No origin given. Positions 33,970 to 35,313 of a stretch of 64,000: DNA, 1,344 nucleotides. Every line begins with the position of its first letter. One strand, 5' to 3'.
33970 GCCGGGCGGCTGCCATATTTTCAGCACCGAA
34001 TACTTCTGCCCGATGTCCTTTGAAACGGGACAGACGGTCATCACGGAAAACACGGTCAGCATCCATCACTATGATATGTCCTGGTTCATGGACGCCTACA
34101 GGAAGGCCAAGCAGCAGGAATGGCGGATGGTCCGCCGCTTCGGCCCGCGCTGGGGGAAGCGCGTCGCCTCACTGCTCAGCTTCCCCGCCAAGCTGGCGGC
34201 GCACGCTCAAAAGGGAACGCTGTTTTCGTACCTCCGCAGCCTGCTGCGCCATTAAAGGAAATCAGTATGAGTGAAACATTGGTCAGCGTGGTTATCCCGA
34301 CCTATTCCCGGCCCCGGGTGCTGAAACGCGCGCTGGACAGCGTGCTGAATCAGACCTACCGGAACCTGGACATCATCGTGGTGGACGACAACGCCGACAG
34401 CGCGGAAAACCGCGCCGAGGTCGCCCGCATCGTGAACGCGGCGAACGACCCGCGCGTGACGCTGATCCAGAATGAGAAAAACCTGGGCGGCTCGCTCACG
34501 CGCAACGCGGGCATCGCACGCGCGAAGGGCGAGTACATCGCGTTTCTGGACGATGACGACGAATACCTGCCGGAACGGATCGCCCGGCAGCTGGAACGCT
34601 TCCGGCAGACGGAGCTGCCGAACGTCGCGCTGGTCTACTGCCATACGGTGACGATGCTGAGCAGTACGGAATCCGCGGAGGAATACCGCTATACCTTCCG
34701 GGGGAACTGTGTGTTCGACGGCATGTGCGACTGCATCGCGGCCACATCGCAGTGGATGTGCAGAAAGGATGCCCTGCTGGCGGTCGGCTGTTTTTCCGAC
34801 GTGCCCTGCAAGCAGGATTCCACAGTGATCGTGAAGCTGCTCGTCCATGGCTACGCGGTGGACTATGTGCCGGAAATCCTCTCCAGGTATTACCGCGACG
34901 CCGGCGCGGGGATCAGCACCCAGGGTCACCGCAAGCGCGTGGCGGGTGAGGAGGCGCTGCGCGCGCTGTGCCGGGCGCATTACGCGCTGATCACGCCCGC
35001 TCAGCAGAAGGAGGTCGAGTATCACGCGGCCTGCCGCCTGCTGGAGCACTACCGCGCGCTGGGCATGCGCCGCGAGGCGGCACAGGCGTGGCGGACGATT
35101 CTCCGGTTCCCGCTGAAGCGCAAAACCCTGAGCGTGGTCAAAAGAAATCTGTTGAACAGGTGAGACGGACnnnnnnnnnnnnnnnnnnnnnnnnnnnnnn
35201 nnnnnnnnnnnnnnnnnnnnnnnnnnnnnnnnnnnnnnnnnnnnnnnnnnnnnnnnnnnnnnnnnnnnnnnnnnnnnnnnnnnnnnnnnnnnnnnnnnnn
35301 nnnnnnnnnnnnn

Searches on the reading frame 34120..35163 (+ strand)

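Call 29: search_protein_families(library=pfam, proteins=[window:34120-35163:+], max_evalue=0.0001)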
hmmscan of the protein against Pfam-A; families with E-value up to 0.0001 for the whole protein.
window:34120-35163:+ (347 aa): 3 families
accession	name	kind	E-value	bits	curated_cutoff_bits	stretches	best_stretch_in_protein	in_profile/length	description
PF00535.33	Glycos_transf_2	-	9.9e-32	110.6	23.3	1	56-171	1-117/168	Glycosyl transferase family 2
PF13641.12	Glyco_tranf_2_3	-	4.3e-14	53.5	27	1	55-165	3-114/230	Glycosyltransferase like family 2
PF10111.15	Glyco_tranf_2_2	-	1e-08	35.5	27.3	1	56-226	1-182/276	Glycosyltransferase like family 2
